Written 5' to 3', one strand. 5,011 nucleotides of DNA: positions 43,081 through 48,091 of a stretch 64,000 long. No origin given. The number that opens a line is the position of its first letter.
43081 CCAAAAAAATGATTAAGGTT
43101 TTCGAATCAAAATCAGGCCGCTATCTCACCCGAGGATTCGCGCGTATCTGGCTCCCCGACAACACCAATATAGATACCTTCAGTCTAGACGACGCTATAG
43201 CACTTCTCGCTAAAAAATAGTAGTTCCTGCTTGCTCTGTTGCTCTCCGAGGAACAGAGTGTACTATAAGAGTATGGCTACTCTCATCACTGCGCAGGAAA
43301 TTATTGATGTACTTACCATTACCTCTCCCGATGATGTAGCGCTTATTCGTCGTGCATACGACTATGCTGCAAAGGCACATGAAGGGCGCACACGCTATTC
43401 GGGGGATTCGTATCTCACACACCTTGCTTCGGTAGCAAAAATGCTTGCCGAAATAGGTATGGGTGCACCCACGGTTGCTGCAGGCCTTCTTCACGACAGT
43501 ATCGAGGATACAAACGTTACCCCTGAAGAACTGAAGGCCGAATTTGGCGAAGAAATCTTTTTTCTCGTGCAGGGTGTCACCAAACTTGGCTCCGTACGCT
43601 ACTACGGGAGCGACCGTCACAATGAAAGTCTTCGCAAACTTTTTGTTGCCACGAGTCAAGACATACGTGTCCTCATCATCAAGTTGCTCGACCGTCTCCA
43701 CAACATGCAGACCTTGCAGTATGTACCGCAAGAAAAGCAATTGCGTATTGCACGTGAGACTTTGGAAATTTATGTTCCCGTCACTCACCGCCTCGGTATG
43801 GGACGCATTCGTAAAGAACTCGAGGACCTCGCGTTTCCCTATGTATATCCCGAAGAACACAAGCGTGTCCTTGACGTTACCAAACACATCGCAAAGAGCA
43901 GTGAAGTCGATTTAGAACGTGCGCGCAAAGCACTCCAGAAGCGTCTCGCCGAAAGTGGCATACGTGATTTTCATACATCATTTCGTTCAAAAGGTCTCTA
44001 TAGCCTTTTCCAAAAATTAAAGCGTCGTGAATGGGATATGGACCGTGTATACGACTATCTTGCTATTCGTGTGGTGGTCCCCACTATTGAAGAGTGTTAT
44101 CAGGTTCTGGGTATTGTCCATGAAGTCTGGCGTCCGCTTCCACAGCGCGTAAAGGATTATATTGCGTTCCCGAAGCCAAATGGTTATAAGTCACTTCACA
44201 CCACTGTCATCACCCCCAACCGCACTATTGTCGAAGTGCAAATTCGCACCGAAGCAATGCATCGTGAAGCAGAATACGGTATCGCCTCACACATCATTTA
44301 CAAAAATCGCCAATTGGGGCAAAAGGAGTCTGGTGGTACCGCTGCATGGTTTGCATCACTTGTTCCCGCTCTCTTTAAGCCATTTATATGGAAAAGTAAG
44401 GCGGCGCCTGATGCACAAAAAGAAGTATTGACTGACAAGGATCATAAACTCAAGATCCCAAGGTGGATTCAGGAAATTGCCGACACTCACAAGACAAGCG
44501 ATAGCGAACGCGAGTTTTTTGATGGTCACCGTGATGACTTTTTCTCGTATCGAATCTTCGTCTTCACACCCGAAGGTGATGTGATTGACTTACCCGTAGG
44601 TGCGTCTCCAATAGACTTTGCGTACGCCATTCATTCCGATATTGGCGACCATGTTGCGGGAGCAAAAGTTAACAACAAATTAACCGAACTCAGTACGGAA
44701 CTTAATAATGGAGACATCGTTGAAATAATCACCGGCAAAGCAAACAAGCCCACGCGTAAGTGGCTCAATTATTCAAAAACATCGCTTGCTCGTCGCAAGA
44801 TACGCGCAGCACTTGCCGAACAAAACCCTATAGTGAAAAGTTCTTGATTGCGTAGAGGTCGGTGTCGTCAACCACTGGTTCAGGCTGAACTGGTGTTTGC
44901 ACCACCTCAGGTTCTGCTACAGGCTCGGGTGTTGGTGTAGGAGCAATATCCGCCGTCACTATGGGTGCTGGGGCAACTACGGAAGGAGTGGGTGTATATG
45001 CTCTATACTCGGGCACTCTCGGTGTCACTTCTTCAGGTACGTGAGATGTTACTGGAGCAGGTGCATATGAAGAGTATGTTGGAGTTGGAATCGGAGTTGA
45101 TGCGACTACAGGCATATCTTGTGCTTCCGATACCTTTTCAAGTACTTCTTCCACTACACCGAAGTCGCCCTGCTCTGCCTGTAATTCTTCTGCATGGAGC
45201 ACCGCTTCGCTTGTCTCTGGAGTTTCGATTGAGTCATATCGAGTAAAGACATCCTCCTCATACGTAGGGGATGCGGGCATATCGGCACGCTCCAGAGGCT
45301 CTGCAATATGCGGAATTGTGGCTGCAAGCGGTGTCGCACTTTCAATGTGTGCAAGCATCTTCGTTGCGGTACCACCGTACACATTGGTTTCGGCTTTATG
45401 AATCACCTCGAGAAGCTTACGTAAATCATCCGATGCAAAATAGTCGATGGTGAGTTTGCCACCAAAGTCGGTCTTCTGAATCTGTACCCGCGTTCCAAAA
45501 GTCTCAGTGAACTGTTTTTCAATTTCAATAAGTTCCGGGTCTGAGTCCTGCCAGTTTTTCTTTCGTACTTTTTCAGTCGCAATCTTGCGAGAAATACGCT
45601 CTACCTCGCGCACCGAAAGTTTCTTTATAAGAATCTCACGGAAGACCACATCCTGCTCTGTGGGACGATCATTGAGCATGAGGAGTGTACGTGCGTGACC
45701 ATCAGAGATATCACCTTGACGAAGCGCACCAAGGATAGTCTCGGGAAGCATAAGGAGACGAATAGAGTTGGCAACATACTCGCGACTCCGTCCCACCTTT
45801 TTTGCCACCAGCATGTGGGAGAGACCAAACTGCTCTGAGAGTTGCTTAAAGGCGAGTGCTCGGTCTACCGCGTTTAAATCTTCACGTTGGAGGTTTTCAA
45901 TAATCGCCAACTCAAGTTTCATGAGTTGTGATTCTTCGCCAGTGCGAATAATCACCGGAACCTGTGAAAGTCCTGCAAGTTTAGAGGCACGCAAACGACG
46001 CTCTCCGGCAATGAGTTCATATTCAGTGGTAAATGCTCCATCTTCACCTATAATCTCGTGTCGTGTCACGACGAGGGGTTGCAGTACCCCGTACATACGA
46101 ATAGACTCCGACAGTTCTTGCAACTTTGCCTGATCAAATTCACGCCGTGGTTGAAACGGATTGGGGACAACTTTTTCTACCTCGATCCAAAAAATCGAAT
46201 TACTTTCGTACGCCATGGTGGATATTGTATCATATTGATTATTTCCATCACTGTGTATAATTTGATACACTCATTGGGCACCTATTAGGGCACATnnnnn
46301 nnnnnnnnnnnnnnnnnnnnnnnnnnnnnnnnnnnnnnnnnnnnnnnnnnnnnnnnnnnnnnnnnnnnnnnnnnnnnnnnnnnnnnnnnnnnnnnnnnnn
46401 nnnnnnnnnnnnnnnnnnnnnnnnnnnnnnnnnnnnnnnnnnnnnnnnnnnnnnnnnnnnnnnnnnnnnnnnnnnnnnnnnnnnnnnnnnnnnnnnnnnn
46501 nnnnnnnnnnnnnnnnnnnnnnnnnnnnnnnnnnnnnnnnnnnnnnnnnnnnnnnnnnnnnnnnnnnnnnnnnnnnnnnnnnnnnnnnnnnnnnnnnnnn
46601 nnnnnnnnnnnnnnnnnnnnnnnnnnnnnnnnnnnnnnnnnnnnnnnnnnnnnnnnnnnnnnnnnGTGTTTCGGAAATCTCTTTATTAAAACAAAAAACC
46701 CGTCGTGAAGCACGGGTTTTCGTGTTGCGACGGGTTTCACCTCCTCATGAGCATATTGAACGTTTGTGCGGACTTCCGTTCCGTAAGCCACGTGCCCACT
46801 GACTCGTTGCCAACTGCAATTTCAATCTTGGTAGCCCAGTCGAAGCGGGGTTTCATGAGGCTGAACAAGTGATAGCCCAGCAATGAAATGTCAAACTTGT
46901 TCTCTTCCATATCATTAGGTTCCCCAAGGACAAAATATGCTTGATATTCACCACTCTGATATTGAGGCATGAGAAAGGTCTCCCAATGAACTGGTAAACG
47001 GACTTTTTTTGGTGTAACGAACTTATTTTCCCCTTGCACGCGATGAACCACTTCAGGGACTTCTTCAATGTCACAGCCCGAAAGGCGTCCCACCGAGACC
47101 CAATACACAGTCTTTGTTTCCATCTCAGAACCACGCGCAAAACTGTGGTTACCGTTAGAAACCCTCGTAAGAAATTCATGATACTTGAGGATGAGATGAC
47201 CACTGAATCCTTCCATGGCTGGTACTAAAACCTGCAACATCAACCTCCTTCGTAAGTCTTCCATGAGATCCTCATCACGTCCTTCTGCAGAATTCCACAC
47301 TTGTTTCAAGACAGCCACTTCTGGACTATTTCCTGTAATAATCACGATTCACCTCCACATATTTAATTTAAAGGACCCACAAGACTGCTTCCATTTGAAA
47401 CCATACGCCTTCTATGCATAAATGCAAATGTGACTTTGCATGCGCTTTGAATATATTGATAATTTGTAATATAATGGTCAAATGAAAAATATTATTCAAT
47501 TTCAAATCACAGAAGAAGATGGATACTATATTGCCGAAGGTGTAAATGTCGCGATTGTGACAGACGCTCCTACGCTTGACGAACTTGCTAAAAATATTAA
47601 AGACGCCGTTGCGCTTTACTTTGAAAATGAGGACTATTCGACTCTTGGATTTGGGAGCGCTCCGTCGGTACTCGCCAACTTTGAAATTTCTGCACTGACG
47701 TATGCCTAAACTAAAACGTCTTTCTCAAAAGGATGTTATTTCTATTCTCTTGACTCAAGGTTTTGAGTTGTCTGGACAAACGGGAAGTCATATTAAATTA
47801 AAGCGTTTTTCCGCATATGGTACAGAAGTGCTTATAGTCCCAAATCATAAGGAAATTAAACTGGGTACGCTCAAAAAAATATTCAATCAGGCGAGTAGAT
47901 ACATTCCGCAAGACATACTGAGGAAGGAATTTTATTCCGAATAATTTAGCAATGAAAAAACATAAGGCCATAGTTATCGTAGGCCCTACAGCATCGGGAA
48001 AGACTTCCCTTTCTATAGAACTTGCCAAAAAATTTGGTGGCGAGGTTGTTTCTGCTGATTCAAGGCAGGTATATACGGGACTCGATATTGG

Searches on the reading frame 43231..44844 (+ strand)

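Call 36: search_protein_families(library=pfam, proteins=[window:43231-44844:+], max_evalue=0.001)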
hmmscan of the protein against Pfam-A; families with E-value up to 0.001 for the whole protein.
window:43231-44844:+ (538 aa): 4 families
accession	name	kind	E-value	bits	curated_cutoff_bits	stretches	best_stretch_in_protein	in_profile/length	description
PF13328.12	HD_4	-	6e-42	143.5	27.2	1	42-190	1-155/156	HD domain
PF04607.23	RelA_SpoT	-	1.4e-38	132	27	1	252-360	2-111/113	Region found in RelA / SpoT proteins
PF02824.27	TGS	-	3.4e-23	81.9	22.2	1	442-501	1-60/60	TGS domain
PF01966.28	HD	-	2e-07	31.7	22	1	61-159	1-116/116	HD domain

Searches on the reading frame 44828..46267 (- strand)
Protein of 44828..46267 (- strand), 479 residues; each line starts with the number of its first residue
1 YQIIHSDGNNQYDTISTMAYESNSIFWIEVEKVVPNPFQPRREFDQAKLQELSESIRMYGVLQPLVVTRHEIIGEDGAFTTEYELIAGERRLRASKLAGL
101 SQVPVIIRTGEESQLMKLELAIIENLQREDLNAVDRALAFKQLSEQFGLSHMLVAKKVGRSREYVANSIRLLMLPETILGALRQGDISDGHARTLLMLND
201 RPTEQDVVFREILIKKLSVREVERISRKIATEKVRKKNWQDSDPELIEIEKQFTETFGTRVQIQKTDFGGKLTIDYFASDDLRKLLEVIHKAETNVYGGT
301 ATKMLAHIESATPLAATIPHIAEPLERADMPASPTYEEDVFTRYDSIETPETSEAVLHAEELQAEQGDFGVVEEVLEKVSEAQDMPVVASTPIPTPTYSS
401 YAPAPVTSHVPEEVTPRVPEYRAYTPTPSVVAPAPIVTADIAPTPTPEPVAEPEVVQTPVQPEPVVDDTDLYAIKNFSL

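Call 36: search_protein_families(library=pfam, proteins=[window:44828-46267:-], max_evalue=0.001)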
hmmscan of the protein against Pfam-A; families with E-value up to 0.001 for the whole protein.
window:44828-46267:- (479 aa): 3 families
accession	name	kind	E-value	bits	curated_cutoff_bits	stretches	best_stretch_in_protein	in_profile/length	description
PF17762.8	HTH_ParB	-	3.1e-28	98.4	22.6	1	129-229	1-100/102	ParB HTH domain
PF02195.25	ParB_N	-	1.1e-27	96.3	26.3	1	27-127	5-95/95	ParB N-terminal domain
PF23552.2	ParB_C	-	3.4e-08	33.2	23.8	1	243-289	2-49/50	ParB dimerisation domain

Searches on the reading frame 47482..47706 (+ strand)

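Call 77: search_protein_families(library=pfam, proteins=[window:47482-47706:+], max_evalue=0.001)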
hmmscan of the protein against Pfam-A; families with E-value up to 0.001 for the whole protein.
window:47482-47706:+ (75 aa): 1 family
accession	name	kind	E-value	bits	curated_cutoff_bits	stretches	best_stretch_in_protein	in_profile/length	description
PF08972.17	DUF1902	-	0.00083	19.9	22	1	4-51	3-52/74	Domain of unknown function (DUF1902)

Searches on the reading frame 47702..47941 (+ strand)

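Call 77: search_protein_families(library=pfam, proteins=[window:47702-47941:+], max_evalue=0.001)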
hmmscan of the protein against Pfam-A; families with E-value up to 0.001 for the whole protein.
window:47702-47941:+ (80 aa): 1 family
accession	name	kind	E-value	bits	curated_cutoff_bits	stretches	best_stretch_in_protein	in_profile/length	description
PF07927.17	HicA_toxin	-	6e-15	55.5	27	1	10-64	2-56/58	HicA toxin of bacterial toxin-antitoxin,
